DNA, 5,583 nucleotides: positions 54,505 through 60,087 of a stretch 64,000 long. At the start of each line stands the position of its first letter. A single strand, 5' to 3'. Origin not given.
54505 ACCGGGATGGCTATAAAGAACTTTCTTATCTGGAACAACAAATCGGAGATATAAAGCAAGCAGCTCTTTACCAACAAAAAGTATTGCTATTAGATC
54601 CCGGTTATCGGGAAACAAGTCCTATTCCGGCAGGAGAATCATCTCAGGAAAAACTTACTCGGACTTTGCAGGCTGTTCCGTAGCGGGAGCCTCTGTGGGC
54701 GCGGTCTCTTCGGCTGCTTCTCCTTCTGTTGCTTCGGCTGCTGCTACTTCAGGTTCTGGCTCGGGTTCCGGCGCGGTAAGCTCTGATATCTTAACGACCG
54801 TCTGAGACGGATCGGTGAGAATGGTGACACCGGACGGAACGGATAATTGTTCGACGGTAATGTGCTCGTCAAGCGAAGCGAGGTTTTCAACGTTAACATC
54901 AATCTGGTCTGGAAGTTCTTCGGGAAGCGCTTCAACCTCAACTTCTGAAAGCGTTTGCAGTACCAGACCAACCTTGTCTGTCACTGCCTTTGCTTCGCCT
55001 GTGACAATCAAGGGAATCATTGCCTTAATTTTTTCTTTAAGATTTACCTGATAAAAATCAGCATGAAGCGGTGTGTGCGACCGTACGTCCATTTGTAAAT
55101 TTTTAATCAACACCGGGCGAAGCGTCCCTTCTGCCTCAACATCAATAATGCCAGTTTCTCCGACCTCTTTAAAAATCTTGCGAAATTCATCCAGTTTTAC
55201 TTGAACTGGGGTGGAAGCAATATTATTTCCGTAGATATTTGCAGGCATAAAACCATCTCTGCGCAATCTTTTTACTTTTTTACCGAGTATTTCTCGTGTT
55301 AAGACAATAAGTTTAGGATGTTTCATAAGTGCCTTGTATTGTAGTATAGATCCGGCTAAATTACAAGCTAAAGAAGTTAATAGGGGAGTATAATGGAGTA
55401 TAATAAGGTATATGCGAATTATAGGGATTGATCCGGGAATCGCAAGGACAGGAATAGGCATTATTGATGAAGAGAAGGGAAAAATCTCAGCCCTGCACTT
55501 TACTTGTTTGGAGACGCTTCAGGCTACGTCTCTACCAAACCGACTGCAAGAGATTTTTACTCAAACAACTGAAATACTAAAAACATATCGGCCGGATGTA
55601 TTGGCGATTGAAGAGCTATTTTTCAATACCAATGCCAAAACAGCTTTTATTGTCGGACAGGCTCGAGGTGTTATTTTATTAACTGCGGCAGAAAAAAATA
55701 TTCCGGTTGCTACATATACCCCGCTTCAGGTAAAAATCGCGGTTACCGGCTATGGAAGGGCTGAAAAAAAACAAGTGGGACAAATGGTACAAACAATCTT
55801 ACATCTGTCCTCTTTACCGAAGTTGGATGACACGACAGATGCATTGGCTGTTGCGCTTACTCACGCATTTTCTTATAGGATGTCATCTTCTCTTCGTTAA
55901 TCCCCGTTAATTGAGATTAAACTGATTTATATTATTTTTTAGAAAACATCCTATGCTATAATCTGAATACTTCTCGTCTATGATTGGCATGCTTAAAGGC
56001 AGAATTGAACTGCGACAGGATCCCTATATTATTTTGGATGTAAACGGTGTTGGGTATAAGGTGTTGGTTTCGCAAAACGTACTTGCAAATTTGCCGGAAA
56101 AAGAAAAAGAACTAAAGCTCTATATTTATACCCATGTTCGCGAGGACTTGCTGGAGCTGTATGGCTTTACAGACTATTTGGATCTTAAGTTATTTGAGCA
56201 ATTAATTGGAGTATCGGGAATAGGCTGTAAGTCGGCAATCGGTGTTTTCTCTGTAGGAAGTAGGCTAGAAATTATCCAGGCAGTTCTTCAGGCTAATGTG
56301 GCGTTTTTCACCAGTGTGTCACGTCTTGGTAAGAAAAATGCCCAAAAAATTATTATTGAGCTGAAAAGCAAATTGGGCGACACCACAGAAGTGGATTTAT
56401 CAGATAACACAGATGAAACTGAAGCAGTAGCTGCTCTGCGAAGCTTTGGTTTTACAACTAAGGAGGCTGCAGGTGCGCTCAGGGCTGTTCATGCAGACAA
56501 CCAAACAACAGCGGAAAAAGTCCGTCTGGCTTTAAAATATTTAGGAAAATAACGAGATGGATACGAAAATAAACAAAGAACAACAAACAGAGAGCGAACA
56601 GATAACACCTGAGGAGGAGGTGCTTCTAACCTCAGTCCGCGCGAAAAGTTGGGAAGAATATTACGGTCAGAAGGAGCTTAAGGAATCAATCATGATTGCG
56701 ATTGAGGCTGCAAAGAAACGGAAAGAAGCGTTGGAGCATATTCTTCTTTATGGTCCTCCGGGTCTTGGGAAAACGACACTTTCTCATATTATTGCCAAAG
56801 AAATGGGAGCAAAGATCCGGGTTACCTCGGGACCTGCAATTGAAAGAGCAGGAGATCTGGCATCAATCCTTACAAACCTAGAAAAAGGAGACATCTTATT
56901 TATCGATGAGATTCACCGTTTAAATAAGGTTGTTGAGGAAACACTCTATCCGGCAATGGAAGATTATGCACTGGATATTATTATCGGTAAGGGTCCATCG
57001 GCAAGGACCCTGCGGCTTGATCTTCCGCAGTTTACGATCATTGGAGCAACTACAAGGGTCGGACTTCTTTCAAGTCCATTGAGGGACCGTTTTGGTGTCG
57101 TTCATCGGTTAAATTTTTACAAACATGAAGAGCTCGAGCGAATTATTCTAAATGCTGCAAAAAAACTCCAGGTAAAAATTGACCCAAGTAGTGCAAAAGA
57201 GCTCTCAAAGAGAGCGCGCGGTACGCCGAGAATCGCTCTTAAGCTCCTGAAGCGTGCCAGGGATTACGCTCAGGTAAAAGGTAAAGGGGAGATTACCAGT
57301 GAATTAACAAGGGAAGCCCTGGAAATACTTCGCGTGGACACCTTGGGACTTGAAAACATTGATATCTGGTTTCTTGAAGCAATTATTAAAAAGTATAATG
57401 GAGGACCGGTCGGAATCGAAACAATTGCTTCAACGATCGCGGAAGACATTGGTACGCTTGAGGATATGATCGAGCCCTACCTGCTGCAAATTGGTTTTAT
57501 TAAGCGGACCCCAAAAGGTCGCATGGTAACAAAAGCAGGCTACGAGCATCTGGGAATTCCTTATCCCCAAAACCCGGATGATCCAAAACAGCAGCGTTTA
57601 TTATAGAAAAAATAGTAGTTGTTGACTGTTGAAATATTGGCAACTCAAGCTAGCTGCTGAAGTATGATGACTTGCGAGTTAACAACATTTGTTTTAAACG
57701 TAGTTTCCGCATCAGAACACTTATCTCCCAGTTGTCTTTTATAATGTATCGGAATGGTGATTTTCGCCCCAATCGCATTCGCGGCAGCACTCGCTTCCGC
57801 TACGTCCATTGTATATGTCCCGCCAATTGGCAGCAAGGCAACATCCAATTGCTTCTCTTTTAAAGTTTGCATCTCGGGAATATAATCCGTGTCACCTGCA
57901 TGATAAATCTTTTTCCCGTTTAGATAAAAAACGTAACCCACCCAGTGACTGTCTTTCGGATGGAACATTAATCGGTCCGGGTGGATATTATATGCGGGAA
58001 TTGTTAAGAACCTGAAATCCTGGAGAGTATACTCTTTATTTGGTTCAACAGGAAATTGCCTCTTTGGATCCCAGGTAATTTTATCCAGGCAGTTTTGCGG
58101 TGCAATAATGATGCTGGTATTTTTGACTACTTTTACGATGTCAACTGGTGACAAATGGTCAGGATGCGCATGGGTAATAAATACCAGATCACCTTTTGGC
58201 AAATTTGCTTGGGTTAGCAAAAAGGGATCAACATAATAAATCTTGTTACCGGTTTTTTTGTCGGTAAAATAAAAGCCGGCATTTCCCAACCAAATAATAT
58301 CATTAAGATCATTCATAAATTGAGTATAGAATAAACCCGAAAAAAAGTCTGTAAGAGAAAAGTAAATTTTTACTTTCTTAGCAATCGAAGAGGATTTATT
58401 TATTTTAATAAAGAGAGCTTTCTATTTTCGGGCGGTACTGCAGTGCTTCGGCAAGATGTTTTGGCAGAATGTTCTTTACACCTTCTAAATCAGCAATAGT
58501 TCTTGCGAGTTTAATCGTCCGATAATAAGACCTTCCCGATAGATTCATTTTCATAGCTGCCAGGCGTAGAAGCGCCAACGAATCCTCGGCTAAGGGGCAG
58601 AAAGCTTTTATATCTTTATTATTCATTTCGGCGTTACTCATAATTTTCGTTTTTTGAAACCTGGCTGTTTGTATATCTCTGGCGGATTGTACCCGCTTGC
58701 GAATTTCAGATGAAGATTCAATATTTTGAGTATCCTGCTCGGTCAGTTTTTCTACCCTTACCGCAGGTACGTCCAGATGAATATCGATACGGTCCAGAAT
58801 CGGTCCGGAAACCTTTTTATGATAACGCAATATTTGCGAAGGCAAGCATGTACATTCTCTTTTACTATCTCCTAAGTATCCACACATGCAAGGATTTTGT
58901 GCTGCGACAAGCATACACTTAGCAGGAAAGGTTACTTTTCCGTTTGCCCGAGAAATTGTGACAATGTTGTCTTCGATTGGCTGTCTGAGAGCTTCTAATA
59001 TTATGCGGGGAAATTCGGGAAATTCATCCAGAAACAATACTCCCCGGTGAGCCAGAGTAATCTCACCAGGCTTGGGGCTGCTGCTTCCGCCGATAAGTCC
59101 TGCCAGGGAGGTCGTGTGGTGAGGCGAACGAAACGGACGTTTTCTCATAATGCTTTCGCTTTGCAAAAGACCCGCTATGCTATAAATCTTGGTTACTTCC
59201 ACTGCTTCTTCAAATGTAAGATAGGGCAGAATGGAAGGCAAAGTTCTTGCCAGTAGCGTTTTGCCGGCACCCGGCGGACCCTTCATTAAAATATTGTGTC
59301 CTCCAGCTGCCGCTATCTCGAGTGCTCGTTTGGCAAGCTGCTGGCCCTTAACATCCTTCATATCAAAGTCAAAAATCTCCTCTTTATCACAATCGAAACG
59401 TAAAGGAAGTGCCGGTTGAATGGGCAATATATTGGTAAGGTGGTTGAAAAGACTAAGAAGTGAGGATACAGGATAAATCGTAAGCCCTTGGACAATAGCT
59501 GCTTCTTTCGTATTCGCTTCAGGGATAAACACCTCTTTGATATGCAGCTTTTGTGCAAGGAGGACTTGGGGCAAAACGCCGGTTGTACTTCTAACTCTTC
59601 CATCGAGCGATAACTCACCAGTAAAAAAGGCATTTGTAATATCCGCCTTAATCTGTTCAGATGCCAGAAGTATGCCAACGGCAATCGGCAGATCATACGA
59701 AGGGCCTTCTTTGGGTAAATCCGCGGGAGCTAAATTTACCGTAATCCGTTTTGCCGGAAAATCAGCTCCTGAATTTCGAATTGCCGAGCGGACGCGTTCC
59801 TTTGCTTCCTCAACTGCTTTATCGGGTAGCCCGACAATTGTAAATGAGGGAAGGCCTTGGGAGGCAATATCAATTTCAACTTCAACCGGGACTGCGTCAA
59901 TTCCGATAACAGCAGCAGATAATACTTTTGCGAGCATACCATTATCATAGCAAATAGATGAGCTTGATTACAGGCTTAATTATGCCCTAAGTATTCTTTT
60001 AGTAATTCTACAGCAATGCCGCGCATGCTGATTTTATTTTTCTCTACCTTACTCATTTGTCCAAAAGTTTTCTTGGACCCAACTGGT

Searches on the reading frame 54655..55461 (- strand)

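Call 29: search_protein_families(library=pfam, proteins=[window:54655-55461:-], max_evalue=0.0001)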
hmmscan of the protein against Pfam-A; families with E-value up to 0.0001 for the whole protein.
window:54655-55461:- (268 aa): 2 families
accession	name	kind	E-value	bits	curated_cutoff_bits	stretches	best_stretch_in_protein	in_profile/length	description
PF14693.11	Ribosomal_TL5_C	-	1.4e-18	67.4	27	1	144-227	1-82/84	Ribosomal protein TL5, C-terminal domain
PF01386.24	Ribosomal_L25p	-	2.6e-18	66.7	23.6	1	56-136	6-82/82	Ribosomal L25p family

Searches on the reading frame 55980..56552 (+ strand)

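Call 29: search_protein_families(library=pfam, proteins=[window:55980-56552:+], max_evalue=0.0001)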
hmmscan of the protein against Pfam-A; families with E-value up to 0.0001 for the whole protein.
window:55980-56552:+ (190 aa): 3 families
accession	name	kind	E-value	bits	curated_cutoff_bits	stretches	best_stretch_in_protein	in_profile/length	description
PF01330.27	RuvA_N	-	3.8e-21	75.4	23.6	1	1-62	1-61/61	RuvA N terminal domain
PF14520.12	HHH_5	-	5.5e-11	43.2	27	1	72-129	1-56/57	Helix-hairpin-helix domain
PF07499.19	RuvA_C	-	1.4e-08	35.5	24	1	147-188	4-46/47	RuvA, C-terminal domain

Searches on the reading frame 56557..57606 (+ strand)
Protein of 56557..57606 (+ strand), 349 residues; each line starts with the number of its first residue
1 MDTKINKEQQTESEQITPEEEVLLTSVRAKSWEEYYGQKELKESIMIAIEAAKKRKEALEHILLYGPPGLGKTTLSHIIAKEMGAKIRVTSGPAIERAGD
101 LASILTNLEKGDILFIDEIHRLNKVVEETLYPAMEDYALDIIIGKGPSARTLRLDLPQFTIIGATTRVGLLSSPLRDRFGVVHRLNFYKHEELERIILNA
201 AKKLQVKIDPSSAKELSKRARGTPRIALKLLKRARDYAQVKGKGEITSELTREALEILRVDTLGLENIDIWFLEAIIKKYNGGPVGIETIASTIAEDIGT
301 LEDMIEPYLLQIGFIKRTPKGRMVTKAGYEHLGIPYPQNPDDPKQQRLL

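Call 29: search_protein_families(library=pfam, proteins=[window:56557-57606:+], max_evalue=0.0001)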
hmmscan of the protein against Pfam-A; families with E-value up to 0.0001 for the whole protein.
window:56557-57606:+ (349 aa): 7 families
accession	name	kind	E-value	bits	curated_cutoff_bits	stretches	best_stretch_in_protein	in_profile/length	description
PF05496.18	RuvB_N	-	7.1e-79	263.5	27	1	27-185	1-159/159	Holliday junction DNA helicase RuvB P-loop domain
PF17864.7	AAA_lid_4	-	1.6e-27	95.5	27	1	188-261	1-74/74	RuvB AAA lid domain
PF05491.19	RuvB_C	-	2.3e-25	88.8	24.7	1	263-332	2-71/72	RuvB C-terminal winged helix domain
PF00004.35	AAA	-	2.5e-21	76.9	21.2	1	62-182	1-126/131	ATPase family associated with various cellular activities (AAA)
PF07728.20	AAA_5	-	6.7e-11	42.8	22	1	61-179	1-139/139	AAA domain (dynein-related subfamily)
PF06068.19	TIP49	-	1.4e-05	24.9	23.8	0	34-90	25-81/347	TIP49 P-loop domain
PF13191.12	AAA_16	-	8.6e-05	23.5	32.6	0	36-97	3-63/167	AAA ATPase domain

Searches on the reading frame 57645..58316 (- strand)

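Call 29: search_protein_families(library=pfam, proteins=[window:57645-58316:-], max_evalue=0.0001)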
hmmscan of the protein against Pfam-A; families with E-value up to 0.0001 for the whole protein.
window:57645-58316:- (223 aa): 3 families
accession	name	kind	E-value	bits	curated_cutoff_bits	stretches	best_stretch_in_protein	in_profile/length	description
PF12706.13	Lactamase_B_2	-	9.2e-25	87.8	27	1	31-192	21-200/200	Beta-lactamase superfamily domain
PF13483.12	Lactamase_B_3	-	8.6e-22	78.3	24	1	7-191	2-160/160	Beta-lactamase superfamily domain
PF00753.33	Lactamase_B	-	8.5e-05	23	22.7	0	40-181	42-180/196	Metallo-beta-lactamase superfamily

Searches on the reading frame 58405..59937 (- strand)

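Call 27: search_protein_families(library=pfam, proteins=[window:58405-59937:-], max_evalue=0.00001)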
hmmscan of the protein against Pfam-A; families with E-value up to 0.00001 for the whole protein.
window:58405-59937:- (510 aa): 7 families
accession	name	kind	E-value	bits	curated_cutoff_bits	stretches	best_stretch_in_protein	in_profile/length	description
PF01078.27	Mg_chelatase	-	7.5e-93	310.1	20.3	1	192-397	1-206/207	Magnesium chelatase, subunit ChlI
PF13541.12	ChlI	-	3.6e-47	159.7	27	1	20-142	1-121/121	Subunit ChlI of Mg-chelatase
PF13335.12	Mg_chelatase_C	-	7.8e-31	107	26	1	407-502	2-94/94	Magnesium chelatase, subunit ChlI C-terminal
PF05362.19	Lon_C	-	9.3e-12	45.4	21.1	1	43-147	71-177/205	Lon protease (S16) C-terminal proteolytic domain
PF00493.29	MCM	-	1.9e-08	34.1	23.3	1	289-357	113-181/224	MCM P-loop domain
PF07728.20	AAA_5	-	1.1e-07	32.4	22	1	215-351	1-125/139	AAA domain (dynein-related subfamily)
PF00158.32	Sigma54_activat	-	6.4e-06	26.4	20.2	0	204-348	13-142/168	Sigma-54 interaction domain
